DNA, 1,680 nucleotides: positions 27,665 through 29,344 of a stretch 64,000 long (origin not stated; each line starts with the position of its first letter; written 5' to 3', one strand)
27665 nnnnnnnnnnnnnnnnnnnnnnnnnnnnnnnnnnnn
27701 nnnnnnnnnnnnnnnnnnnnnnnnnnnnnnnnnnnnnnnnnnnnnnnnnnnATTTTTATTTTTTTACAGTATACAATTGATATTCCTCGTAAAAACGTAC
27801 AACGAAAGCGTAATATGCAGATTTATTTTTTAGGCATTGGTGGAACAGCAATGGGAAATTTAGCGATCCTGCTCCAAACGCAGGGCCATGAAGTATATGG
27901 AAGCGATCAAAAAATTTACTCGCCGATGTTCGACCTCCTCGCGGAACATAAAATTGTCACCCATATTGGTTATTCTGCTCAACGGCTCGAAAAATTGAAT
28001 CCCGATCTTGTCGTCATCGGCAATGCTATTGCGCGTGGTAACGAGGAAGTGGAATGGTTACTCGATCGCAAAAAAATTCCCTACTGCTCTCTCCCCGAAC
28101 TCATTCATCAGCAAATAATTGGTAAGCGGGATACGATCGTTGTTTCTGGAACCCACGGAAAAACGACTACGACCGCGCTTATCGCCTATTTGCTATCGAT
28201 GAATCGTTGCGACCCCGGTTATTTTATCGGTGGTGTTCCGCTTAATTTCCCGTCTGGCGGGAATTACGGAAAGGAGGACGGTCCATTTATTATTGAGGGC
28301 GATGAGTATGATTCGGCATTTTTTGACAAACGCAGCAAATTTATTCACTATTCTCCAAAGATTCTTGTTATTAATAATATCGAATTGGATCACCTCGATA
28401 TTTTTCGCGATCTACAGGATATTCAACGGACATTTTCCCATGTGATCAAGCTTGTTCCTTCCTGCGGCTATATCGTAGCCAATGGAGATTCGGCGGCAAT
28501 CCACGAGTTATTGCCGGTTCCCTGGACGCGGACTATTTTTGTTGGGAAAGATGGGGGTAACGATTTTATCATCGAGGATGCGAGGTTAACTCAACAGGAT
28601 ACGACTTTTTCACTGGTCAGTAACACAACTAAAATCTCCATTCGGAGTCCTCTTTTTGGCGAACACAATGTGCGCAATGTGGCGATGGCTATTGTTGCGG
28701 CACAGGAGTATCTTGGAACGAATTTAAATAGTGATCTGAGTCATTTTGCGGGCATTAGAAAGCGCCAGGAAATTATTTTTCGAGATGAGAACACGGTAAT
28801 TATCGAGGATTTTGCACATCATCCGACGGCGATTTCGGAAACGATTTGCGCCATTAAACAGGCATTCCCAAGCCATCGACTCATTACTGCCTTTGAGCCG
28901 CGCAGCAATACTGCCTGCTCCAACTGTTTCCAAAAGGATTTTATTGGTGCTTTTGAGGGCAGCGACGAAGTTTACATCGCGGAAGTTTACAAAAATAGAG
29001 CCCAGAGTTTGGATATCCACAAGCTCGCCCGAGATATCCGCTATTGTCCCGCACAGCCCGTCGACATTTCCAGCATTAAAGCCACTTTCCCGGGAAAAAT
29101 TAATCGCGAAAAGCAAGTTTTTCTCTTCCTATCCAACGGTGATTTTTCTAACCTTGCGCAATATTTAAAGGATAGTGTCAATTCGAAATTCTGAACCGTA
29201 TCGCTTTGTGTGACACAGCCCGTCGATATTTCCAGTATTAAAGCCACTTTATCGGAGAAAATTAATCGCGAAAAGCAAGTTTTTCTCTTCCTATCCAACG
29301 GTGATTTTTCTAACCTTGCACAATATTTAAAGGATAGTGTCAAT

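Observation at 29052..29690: In-frame 162-bp tandem array made of the mpl 3' end, filling the whole mpl-fbaB spacer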

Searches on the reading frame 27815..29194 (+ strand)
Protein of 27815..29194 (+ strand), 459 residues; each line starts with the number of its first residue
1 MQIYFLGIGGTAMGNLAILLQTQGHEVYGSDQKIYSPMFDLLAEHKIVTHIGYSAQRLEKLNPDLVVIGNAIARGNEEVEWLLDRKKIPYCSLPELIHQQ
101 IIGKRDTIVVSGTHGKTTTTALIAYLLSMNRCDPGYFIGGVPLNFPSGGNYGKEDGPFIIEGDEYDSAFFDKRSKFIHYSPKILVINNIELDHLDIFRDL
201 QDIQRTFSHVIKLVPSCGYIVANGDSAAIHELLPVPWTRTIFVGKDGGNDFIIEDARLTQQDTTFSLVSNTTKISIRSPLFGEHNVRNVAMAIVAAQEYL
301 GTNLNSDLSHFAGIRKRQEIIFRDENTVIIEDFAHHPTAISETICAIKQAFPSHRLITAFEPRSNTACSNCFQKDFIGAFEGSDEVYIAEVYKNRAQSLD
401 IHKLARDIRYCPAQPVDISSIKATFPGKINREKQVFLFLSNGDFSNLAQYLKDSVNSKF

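Call 7: find_related_loci(query=window:27815-29191:+, collection=genome_contigs, flank=6000)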
Query window:27815-29191:+ (459 aa) in genome_contigs; peptide patterns used: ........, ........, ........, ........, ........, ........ (x = any residue, [..] = any of these).
600 stretches matched a pattern (row limit reached: there are more); 575 encode a relative of the query (tblastn E <= 1e-3); the best 80 are kept; 80 distinct loci.
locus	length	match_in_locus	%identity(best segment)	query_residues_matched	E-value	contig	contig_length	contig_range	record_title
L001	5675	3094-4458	76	1-455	0e+0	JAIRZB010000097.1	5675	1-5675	MAG: Puniceicoccales bacterium isolate Gsp477_bin70 k119_375722, whole genome shotgun sequence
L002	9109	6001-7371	81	1-457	0e+0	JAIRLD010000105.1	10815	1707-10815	MAG: Puniceicoccales bacterium isolate Cc175_bin33 k119_1646287, whole genome shotgun sequence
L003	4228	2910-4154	56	1-409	2e-155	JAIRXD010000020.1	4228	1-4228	MAG: Puniceicoccales bacterium isolate Gsp477_bin142 k119_2423640, whole genome shotgun sequence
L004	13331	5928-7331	48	2-456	9e-141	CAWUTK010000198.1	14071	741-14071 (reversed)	MAG: uncultured Opitutales bacterium isolate HER19_SLT_250_bin_16_1 genome assembly, contig: HER19_SLT_250_bin_16-read_1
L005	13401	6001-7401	43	1-452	2e-113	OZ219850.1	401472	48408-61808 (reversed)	MAG: Opitutales bacterium isolate e4292735-b3b5-42df-bce3-ad3ef7a88f44 genome assembly, chromosome: 9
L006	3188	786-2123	43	3-447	7e-115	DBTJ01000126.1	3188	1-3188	MAG TPA_asm: Verrucomicrobia bacterium UBA1319 UBA1319_contig_318853, whole genome shotgun sequence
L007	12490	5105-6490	41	2-458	3e-109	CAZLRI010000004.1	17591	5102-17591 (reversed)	MAG TPA_asm: uncultured Pseudobdellovibrionaceae bacterium isolate SRP118108_co3_155 genome assembly, contig: NODE_1817_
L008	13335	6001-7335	43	3-451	2e-108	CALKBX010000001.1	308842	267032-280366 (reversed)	MAG: uncultured Verrucomicrobiae bacterium isolate FRAM_RAS_EGC1617_bin25 genome assembly, contig: FRAM_EGC1617_bin25-1,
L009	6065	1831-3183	42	2-451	2e-105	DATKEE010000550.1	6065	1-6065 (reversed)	MAG TPA_asm: Candidatus Methylomirabilota bacterium isolate SMAG_U14491 k141_3098798, whole genome shotgun sequence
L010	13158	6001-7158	45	3-393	2e-105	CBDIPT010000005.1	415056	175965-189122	MAG: Limisphaerales bacterium isolate CRY1-m2-bin11 genome assembly, contig: CRY1-CANU-47, whole genome shotgun sequence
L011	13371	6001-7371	41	3-458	1e-104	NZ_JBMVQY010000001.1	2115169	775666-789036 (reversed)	Limisphaera sp. VF-2 NODE_1, whole genome shotgun sequence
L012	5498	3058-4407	41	3-451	8e-105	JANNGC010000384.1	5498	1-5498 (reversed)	MAG: Pedosphaera sp. isolate OTE_75_metabat_229 OTE_75_k141_226806, whole genome shotgun sequence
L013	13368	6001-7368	41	4-458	3e-104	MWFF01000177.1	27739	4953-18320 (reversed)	MAG: Verrucomicrobia bacterium ADurb.Bin006 BWX48_contig000177, whole genome shotgun sequence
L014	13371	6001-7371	41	3-458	3e-103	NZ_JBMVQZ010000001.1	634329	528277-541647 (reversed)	Limisphaera sp. 4302-co NODE_1, whole genome shotgun sequence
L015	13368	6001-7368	42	4-458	2e-102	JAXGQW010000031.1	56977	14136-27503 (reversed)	MAG: Verrucomicrobiota bacterium isolate AnMBR.bin335 bin335_31, whole genome shotgun sequence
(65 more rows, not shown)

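Call 16: find_encoding_contigs(protein=window:27815-29194:+, flank=3000, max_places=10)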
Protein window:27815-29194:+ (459 aa): no gene with exactly this product is on record in the collection.

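Call 19: find_related_loci(query=window:27815-29191:+, collection=metagenome_contigs, flank=4000)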
Query window:27815-29191:+ (459 aa) in metagenome_contigs; peptide patterns used: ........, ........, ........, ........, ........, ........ (x = any residue, [..] = any of these).
600 stretches matched a pattern (row limit reached: there are more); 573 encode a relative of the query (tblastn E <= 1e-3); the best 80 are kept; 80 distinct loci.
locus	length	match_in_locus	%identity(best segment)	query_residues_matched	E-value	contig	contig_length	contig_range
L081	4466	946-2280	43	3-451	4e-109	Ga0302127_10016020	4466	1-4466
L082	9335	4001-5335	42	3-451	1e-105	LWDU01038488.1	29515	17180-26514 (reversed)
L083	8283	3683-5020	43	3-447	4e-105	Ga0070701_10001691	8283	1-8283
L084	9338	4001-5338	43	3-447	5e-105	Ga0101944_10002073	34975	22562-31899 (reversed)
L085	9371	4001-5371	41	3-458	9e-105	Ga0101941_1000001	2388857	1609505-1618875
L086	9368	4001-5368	41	4-458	2e-104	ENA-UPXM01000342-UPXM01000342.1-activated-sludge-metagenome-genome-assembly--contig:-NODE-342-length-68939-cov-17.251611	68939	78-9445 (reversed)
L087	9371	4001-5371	42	3-458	3e-104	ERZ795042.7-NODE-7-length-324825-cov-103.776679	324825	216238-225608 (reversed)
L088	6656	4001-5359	40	1-449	4e-104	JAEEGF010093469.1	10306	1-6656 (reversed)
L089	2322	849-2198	40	3-451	3e-108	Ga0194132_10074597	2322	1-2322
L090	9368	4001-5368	42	4-458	2e-102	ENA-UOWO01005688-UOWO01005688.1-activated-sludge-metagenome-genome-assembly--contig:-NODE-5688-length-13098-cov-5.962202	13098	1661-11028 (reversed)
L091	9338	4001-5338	42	3-447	3e-102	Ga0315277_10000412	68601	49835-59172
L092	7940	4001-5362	41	2-447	8e-102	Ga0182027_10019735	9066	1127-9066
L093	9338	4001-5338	42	3-447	9e-102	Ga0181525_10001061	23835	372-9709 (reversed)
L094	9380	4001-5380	43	3-458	9e-102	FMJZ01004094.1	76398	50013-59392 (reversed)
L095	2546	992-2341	42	3-451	3e-105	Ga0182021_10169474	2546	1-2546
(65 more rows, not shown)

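Call 20: find_homologous_proteins(query=window:27815-29191:+, max_evalue=1e-100)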
Query window:27815-29191:+ (459 aa): 2298 proteins with E <= 1e-100 among 8000 candidates; the best 120 are listed.
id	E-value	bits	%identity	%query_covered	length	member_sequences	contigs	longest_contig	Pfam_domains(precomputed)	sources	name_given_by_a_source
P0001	0.0e+0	1051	100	100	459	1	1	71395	PF02875.27,PF08245.19,PF01225.31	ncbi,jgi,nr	ncbi:MAG: Mur ligase domain-containing protein [Puniceicoccales bacterium]|jgi:UDP-N-acetylmuramate:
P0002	1.8e-257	872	84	100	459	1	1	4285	PF02875.27,PF08245.19,PF01225.31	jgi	jgi:UDP-N-acetylmuramate: L-alanyl-gamma-D-glutamyl-meso-diaminopimelate ligase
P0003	3.7e-250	848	80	100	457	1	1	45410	PF02875.27,PF08245.19,PF01225.31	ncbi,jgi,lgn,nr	ncbi:MAG: Mur ligase domain-containing protein [Puniceicoccales bacterium]|jgi:UDP-N-acetylmuramate:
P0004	5.2e-245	831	78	100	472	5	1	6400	PF08245.19,PF01225.31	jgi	jgi:UDP-N-acetylmuramate: L-alanyl-gamma-D-glutamyl-meso-diaminopimelate ligase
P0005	2.1e-241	819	77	100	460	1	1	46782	PF02875.27,PF08245.19,PF01225.31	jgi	jgi:UDP-N-acetylmuramate: L-alanyl-gamma-D-glutamyl-meso-diaminopimelate ligase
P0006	1.3e-231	787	74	100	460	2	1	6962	PF02875.27,PF08245.19,PF01225.31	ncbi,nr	ncbi:MAG: Mur ligase domain-containing protein [Puniceicoccales bacterium]|nr:Mur ligase domain-cont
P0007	5.8e-231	785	73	99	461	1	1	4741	PF02875.27,PF08245.19,PF01225.31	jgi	jgi:UDP-N-acetylmuramate: L-alanyl-gamma-D-glutamyl-meso-diaminopimelate ligase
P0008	1.6e-230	784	76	99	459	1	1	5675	PF02875.27,PF08245.19,PF01225.31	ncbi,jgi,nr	ncbi:MAG: Mur ligase domain-containing protein [Puniceicoccales bacterium]|jgi:UDP-N-acetylmuramate:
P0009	2.6e-226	770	73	99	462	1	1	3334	PF02875.27,PF08245.19,PF01225.31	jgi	jgi:UDP-N-acetylmuramate: L-alanyl-gamma-D-glutamyl-meso-diaminopimelate ligase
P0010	3.3e-225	766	74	99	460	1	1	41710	PF02875.27,PF08245.19,PF01225.31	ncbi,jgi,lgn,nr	ncbi:MAG: Mur ligase domain-containing protein [Puniceicoccales bacterium]|jgi:UDP-N-acetylmuramate:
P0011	1.1e-223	761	73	99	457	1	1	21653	PF02875.27,PF08245.19,PF01225.31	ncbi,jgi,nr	ncbi:MAG: Mur ligase domain-containing protein [Puniceicoccales bacterium]|jgi:UDP-N-acetylmuramate:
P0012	7.7e-223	758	72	99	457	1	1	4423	PF02875.27,PF08245.19,PF01225.31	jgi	jgi:UDP-N-acetylmuramate: L-alanyl-gamma-D-glutamyl-meso-diaminopimelate ligase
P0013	2.8e-222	756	72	99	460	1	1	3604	PF02875.27,PF08245.19,PF01225.31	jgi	jgi:UDP-N-acetylmuramate: L-alanyl-gamma-D-glutamyl-meso-diaminopimelate ligase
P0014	2.7e-220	750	71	99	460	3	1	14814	PF02875.27,PF08245.19,PF01225.31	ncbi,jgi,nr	ncbi:MAG: Mur ligase domain-containing protein [Puniceicoccales bacterium]|jgi:UDP-N-acetylmuramate:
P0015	1.1e-210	718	69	98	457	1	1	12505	PF02875.27,PF08245.19,PF01225.31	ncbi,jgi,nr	ncbi:MAG: Mur ligase domain-containing protein [Puniceicoccales bacterium]|jgi:UDP-N-acetylmuramate:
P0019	1.2e-195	669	64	99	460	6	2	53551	PF02875.27,PF08245.19,PF01225.31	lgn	-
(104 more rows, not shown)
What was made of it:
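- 27815..29194 (+): mpl (UDP-N-acetylmuramate:L-alanyl-gamma-D-glutamyl-meso-diaminopimelate ligase), 459 aa. It is complete using copy 1 of the repeat. A 100% identical protein, P0001, is named a Mur ligase in a Puniceicoccales MAG (call 20).
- The source is a MAG contig (71,395 bp, call 20).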

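Call 22: find_encoding_contigs(protein=P0001, flank=3000, max_places=6)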
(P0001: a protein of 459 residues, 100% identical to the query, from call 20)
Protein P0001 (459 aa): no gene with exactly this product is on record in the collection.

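Call 23: find_encoding_contigs(protein=P0002, flank=3000, max_places=6)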
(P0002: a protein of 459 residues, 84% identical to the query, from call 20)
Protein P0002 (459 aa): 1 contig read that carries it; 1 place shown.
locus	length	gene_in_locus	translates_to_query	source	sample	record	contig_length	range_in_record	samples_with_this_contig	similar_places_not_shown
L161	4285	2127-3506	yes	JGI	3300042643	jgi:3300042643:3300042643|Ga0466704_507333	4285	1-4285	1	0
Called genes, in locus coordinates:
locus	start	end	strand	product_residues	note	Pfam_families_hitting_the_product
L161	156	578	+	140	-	-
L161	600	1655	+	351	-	PF08545:ACP_syn_III, PF08541:ACP_syn_III_C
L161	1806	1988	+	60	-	-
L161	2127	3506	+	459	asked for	PF01225:Mur_ligase, PF08245:Mur_ligase_M, PF02875:Mur_ligase_C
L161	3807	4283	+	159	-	?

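Call 24: find_encoding_contigs(protein=P0003, flank=3000, max_places=6)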
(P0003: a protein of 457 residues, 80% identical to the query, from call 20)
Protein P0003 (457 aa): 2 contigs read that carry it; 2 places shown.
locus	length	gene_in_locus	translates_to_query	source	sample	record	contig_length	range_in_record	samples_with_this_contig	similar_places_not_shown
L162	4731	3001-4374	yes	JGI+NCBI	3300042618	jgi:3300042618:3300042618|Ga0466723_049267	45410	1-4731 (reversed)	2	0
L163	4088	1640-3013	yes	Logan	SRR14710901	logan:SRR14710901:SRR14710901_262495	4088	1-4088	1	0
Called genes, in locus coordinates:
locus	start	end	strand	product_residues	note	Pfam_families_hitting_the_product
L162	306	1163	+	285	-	PF12796:Ank_2, PF13637:Ank_4 (weak), PF13857:Ank_5 (weak), PF00023:Ank (weak), PF13637:Ank_4, PF12796:Ank_2, PF13857:Ank_5 (weak), PF00023:Ank (weak), +2 more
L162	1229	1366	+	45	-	-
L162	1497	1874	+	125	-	-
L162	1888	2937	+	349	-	PF08545:ACP_syn_III (weak), PF08541:ACP_syn_III_C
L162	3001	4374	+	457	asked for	PF01225:Mur_ligase, PF08245:Mur_ligase_M, PF02875:Mur_ligase_C (weak)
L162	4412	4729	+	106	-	?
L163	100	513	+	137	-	-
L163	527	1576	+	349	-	PF08545:ACP_syn_III (weak), PF08541:ACP_syn_III_C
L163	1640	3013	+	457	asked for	PF01225:Mur_ligase, PF08245:Mur_ligase_M, PF02875:Mur_ligase_C (weak)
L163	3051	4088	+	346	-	?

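Call 51: find_encoding_contigs(protein=P0005, flank=10000, max_places=2)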
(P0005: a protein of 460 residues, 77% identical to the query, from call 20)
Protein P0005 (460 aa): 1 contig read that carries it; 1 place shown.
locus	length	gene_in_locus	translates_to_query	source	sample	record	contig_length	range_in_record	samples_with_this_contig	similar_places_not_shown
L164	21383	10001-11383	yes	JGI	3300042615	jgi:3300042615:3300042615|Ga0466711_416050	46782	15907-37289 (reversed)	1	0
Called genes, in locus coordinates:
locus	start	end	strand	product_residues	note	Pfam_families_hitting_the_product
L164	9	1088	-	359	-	PF01312:Bac_export_2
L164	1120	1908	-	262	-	PF01311:Bac_export_1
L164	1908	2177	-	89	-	PF01313:Bac_export_3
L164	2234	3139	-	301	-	PF17827:PrmC_N, PF03602:Cons_hypoth95 (weak), PF05175:MTS, PF06325:PrmA, PF02390:Methyltransf_4 (faint), PF13847:Methyltransf_31, PF13649:Methyltransf_25, PF07669:Eco57I (weak), +1 more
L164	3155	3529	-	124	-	PF04347:FliO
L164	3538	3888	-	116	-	PF01245:Ribosomal_L19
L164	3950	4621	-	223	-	PF01746:tRNA_m1G_MT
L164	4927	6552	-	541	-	-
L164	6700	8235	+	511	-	PF02874:ATP-synt_ab_N, PF00006:ATP-synt_ab, PF00306:ATP-synt_ab_C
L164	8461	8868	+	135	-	-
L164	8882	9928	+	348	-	PF08545:ACP_syn_III, PF08541:ACP_syn_III_C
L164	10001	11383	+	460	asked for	PF01225:Mur_ligase, PF08245:Mur_ligase_M, PF02875:Mur_ligase_C (weak)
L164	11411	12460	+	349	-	PF01791:DeoC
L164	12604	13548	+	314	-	-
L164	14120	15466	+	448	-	-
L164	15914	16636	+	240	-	PF01914:MarC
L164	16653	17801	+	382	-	PF03486:HI0933_like, PF22780:HI0933_like_1st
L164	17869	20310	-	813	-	PF00521:DNA_topoisoIV, PF03989:DNA_gyraseA_C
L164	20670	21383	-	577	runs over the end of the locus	PF02652:Lactate_perm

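Call 52: find_encoding_contigs(protein=P0010, flank=10000, max_places=2)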
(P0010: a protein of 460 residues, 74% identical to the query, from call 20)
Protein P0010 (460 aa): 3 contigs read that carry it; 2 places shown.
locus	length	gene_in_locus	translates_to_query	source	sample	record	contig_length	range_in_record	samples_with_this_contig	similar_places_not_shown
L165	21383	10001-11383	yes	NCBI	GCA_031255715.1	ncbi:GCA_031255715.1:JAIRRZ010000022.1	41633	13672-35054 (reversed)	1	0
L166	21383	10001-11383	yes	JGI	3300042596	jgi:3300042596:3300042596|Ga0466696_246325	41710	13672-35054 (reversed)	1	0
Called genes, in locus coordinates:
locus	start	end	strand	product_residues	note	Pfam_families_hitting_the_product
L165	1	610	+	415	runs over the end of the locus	PF01551:Peptidase_M23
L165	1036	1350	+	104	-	PF00829:Ribosomal_L21p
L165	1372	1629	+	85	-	PF01016:Ribosomal_L27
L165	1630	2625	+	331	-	PF08392:FAE1_CUT1_RppA (faint), PF00108:Thiolase_N, PF08545:ACP_syn_III, PF08541:ACP_syn_III_C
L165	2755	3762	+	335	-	PF13174:TPR_6 (faint), PF13428:TPR_14 (faint), PF13432:TPR_16 (faint), PF13424:TPR_12 (faint), PF07719:TPR_2 (faint), PF13525:YfiO (faint)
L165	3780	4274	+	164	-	PF04390:LptE (weak)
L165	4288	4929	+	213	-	PF00834:Ribul_P_3_epim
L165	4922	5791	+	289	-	PF06325:PrmA, PF13489:Methyltransf_23 (weak), PF05175:MTS, PF08241:Methyltransf_11 (weak), PF13649:Methyltransf_25, PF13847:Methyltransf_31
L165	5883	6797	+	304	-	PF00497:SBP_bac_3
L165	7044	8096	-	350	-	PF00933:Glyco_hydro_3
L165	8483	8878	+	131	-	-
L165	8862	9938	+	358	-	PF08545:ACP_syn_III, PF08541:ACP_syn_III_C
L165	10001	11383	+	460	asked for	PF01225:Mur_ligase, PF08245:Mur_ligase_M, PF02875:Mur_ligase_C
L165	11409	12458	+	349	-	PF01791:DeoC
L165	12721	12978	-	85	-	PF01649:Ribosomal_S20p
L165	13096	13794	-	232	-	PF04028:DUF374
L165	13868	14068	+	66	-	-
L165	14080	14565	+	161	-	PF05932:CesT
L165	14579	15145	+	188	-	PF13302:Acetyltransf_3, PF13420:Acetyltransf_4, PF00583:Acetyltransf_1, PF13508:Acetyltransf_7 (faint)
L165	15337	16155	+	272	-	PF13302:Acetyltransf_3, PF13420:Acetyltransf_4 (faint), PF00583:Acetyltransf_1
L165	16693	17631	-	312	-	PF00056:Ldh_1_N, PF02056:Glyco_hydro_4 (faint), PF02866:Ldh_1_C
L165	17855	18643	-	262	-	PF00106:adh_short, PF13561:adh_short_C2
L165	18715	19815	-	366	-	-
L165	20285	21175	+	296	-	PF00254:FKBP_C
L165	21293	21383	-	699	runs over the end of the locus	PF01764:Lipase_3 (faint)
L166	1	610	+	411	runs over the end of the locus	PF01551:Peptidase_M23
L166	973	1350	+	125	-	PF00829:Ribosomal_L21p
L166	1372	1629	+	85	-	PF01016:Ribosomal_L27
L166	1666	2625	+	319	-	PF08392:FAE1_CUT1_RppA (faint), PF00108:Thiolase_N, PF08545:ACP_syn_III, PF08541:ACP_syn_III_C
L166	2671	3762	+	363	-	PF13174:TPR_6 (faint), PF13428:TPR_14 (faint), PF13432:TPR_16 (faint), PF07719:TPR_2 (faint), PF13525:YfiO (faint)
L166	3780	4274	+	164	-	PF04390:LptE (weak)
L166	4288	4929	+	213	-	PF00834:Ribul_P_3_epim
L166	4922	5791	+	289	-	PF06325:PrmA, PF13489:Methyltransf_23 (weak), PF05175:MTS, PF08241:Methyltransf_11 (weak), PF13649:Methyltransf_25, PF13847:Methyltransf_31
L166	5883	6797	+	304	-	PF00497:SBP_bac_3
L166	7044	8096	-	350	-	PF00933:Glyco_hydro_3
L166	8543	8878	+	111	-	-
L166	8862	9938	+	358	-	PF08545:ACP_syn_III, PF08541:ACP_syn_III_C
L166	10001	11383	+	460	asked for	PF01225:Mur_ligase, PF08245:Mur_ligase_M, PF02875:Mur_ligase_C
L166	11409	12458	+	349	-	PF01791:DeoC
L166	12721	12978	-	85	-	PF01649:Ribosomal_S20p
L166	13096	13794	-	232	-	PF04028:DUF374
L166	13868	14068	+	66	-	-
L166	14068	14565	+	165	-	PF05932:CesT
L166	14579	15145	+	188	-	PF13302:Acetyltransf_3, PF13420:Acetyltransf_4, PF00583:Acetyltransf_1, PF13508:Acetyltransf_7 (faint)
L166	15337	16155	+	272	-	PF13302:Acetyltransf_3, PF13420:Acetyltransf_4 (faint), PF00583:Acetyltransf_1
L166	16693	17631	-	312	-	PF00056:Ldh_1_N, PF02056:Glyco_hydro_4 (faint), PF02866:Ldh_1_C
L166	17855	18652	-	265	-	PF00106:adh_short, PF13561:adh_short_C2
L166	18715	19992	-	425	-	-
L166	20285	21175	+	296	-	PF00254:FKBP_C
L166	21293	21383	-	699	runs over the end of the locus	PF01764:Lipase_3 (faint)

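Call 53: find_encoding_contigs(protein=P0019, flank=10000, max_places=2)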
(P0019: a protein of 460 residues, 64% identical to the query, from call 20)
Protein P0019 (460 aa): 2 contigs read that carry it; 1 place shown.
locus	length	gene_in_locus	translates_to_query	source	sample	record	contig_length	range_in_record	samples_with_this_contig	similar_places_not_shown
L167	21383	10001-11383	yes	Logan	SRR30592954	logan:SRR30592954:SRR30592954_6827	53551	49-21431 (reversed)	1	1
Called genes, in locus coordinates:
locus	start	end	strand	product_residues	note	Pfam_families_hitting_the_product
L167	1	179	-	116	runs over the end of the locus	PF01245:Ribosomal_L19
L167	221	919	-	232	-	PF01746:tRNA_m1G_MT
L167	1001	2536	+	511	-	PF02874:ATP-synt_ab_N, PF00006:ATP-synt_ab, PF00306:ATP-synt_ab_C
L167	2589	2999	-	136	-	-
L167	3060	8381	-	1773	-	-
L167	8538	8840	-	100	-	-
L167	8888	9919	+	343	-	PF08545:ACP_syn_III, PF08541:ACP_syn_III_C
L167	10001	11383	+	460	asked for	PF01225:Mur_ligase, PF08245:Mur_ligase_M, PF02875:Mur_ligase_C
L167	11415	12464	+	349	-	PF01791:DeoC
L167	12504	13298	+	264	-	PF00106:adh_short, PF13561:adh_short_C2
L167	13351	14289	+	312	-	PF00056:Ldh_1_N, PF03721:UDPG_MGDP_dh_N (faint), PF02866:Ldh_1_C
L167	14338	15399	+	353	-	PF00154:RecA_N, PF06745:ATPase, PF08423:Rad51, PF21096:RecA_C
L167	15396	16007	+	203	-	PF01458:SUFBD_core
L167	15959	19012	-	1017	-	-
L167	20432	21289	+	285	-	-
